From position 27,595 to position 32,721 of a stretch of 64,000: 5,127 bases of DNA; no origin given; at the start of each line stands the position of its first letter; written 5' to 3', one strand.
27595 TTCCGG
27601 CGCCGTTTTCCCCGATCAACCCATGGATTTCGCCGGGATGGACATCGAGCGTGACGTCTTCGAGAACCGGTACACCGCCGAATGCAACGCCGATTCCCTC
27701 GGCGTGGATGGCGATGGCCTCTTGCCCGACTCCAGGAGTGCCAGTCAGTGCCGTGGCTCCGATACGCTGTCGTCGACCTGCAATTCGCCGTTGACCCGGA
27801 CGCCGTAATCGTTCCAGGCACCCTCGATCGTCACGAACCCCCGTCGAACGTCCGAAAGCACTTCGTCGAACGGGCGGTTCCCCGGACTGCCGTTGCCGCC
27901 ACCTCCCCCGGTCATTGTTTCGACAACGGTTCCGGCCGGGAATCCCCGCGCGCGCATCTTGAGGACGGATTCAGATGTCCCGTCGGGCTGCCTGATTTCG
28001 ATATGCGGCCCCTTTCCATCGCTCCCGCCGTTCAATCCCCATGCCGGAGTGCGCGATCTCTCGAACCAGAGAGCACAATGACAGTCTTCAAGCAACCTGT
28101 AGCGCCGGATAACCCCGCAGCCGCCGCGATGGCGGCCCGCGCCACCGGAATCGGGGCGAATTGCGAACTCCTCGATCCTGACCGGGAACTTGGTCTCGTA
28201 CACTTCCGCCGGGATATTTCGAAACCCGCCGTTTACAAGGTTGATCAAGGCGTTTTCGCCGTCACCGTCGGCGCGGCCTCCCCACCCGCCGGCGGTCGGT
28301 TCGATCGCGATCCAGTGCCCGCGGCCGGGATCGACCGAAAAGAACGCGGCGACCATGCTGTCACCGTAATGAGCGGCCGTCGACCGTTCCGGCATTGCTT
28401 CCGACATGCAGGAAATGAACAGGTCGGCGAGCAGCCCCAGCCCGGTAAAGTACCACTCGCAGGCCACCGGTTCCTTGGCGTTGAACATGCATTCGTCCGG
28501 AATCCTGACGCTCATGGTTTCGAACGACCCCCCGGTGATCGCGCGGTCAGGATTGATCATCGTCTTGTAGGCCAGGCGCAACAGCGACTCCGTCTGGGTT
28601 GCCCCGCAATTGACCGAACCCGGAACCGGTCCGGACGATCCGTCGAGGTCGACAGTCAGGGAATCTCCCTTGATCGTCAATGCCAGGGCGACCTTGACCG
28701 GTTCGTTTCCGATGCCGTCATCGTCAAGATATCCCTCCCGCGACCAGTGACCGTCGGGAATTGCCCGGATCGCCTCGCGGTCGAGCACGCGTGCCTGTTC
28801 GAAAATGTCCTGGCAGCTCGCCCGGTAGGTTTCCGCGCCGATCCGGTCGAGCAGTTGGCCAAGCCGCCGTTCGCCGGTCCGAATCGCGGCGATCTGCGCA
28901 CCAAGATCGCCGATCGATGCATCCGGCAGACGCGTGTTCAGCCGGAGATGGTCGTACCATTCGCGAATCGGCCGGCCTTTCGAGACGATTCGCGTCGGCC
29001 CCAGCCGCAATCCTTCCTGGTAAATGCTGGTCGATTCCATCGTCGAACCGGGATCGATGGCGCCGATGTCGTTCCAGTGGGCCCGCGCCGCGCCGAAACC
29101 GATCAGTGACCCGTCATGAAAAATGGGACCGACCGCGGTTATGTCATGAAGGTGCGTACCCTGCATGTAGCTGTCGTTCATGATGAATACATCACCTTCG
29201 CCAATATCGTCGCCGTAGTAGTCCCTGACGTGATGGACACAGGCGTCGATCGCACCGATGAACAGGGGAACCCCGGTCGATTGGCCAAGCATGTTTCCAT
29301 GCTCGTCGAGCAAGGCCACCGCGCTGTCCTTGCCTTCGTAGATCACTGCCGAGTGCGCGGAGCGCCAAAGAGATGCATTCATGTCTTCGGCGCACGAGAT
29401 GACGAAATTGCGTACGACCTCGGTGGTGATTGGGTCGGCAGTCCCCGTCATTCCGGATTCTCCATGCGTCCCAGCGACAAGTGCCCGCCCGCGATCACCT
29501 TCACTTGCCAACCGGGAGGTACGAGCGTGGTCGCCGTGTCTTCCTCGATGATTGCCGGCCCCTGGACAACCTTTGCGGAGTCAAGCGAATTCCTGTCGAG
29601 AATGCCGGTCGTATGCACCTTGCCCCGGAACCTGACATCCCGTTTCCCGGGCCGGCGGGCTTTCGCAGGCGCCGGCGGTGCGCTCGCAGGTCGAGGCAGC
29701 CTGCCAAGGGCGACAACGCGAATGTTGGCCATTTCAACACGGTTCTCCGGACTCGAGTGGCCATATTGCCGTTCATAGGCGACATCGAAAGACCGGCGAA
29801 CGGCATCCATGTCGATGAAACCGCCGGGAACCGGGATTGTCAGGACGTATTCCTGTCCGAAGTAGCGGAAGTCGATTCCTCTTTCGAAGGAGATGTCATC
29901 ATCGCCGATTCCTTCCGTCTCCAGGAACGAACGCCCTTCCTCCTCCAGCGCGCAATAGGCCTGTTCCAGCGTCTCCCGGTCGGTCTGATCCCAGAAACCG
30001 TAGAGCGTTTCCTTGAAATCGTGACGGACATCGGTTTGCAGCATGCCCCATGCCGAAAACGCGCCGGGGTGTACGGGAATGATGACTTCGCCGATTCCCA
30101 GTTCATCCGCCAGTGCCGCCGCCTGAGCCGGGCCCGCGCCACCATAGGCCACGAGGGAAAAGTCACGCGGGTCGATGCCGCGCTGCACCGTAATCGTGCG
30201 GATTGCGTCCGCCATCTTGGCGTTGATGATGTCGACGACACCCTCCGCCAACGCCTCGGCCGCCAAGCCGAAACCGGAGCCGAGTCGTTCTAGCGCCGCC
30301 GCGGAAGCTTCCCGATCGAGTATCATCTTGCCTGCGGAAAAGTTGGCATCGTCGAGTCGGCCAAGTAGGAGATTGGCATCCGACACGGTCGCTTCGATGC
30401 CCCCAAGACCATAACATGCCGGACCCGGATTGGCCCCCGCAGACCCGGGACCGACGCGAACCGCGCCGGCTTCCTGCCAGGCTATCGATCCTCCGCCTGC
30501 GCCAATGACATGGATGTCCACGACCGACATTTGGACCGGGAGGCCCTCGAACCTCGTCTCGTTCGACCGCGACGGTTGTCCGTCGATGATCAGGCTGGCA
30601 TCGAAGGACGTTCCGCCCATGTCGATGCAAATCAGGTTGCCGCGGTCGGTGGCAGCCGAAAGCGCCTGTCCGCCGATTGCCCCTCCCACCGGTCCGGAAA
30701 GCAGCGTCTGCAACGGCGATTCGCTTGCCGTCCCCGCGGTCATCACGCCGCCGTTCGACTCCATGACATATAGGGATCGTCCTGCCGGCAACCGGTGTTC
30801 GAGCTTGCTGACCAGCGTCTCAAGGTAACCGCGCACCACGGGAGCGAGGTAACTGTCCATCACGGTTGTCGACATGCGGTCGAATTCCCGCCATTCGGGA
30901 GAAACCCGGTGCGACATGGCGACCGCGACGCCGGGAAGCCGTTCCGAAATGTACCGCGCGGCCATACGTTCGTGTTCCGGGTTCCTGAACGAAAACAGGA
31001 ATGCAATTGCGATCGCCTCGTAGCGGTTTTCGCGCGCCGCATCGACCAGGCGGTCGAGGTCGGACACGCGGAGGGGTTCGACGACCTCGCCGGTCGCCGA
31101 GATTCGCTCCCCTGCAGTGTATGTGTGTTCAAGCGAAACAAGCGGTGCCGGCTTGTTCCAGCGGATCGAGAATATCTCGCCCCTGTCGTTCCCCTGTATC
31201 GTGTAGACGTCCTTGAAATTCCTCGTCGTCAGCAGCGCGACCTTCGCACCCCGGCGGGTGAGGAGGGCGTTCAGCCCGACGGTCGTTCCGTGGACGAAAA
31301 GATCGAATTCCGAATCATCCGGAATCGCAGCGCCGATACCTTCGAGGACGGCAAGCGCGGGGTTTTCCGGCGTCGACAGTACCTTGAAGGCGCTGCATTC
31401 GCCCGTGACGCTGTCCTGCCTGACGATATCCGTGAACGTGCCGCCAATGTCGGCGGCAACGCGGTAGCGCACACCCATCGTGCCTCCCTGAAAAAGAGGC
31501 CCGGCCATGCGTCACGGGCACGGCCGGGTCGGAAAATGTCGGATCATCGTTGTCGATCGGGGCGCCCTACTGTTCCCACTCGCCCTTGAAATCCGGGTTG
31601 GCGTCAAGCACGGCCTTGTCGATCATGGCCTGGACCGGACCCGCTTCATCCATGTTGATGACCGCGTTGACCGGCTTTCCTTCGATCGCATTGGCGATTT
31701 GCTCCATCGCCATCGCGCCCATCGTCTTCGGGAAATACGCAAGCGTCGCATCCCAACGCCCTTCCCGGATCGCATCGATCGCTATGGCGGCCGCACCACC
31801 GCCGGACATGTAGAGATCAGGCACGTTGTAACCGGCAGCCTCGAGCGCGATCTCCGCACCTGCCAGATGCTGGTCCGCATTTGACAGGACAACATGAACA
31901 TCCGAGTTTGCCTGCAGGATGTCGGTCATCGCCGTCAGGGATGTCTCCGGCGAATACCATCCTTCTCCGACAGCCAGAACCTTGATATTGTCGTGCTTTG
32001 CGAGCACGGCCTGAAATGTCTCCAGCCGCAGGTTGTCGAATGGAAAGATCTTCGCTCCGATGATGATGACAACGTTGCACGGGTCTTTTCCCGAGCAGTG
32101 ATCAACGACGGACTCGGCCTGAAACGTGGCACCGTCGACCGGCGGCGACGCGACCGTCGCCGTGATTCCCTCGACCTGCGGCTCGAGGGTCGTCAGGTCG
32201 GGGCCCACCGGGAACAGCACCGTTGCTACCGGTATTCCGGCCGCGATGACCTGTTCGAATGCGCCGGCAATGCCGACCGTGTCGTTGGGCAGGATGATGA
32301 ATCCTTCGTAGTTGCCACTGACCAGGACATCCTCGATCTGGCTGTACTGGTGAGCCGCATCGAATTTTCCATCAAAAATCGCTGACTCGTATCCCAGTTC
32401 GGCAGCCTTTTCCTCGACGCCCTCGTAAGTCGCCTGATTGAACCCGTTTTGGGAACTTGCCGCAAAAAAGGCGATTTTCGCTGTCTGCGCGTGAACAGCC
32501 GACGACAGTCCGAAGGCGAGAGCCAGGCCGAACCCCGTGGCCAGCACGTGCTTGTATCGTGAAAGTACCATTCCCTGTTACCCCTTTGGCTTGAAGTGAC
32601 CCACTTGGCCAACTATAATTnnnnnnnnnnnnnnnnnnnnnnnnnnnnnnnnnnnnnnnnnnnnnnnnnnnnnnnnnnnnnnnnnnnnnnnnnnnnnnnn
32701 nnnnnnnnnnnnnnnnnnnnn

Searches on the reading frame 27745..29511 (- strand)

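Call 48: search_protein_families(library=pfam, proteins=[window:27745-29511:-], max_evalue=0.00001)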
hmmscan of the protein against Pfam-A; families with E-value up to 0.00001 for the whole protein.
window:27745-29511:- (588 aa): 1 family
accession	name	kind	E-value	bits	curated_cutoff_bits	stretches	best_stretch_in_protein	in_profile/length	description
PF02538.19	Hydantoinase_B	-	3.7e-155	517.8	26.8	1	26-543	1-519/519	Hydantoinase B/oxoprolinase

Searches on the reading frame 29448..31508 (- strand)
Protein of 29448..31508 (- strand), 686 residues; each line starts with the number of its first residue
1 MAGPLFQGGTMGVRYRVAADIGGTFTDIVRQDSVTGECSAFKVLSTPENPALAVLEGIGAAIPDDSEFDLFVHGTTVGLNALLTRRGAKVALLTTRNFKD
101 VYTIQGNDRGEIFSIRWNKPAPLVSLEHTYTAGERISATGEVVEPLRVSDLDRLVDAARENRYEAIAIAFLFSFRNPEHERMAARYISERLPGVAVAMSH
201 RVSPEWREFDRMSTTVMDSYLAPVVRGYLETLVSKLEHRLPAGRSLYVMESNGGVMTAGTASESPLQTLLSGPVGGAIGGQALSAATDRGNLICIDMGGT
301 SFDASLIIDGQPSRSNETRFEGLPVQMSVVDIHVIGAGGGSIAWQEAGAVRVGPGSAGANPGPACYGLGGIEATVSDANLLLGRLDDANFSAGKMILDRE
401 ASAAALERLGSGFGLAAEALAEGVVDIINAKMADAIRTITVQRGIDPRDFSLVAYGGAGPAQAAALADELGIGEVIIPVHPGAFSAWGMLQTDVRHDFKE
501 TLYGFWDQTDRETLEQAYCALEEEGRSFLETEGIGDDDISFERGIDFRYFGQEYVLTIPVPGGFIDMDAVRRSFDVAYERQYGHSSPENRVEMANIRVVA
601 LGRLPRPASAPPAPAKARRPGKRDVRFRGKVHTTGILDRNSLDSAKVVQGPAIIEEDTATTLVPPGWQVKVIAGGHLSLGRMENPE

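Call 48: search_protein_families(library=pfam, proteins=[window:29448-31508:-], max_evalue=0.00001)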
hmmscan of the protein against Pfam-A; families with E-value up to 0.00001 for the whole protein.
window:29448-31508:- (686 aa): 3 families
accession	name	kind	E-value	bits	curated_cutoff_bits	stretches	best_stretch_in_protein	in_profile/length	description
PF01968.24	Hydantoinase_A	-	7.8e-92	308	22.9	1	211-497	1-290/291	Hydantoinase/oxoprolinase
PF05378.19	Hydant_A_N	-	2.7e-43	148.1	25.2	1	16-189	1-174/176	Hydantoinase/oxoprolinase N-terminal region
PF19278.4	Hydant_A_C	-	1.9e-16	60.5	21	1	511-670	11-181/193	Hydantoinase/oxoprolinase C-terminal domain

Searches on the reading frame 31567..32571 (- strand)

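Call 48: search_protein_families(library=pfam, proteins=[window:31567-32571:-], max_evalue=0.00001)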
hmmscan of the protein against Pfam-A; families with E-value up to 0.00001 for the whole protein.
window:31567-32571:- (334 aa): 1 family
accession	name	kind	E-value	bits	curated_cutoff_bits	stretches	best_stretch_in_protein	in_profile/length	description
PF13407.12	Peripla_BP_4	-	2.3e-40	139.2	35.1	1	33-299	1-257/258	Periplasmic binding protein domain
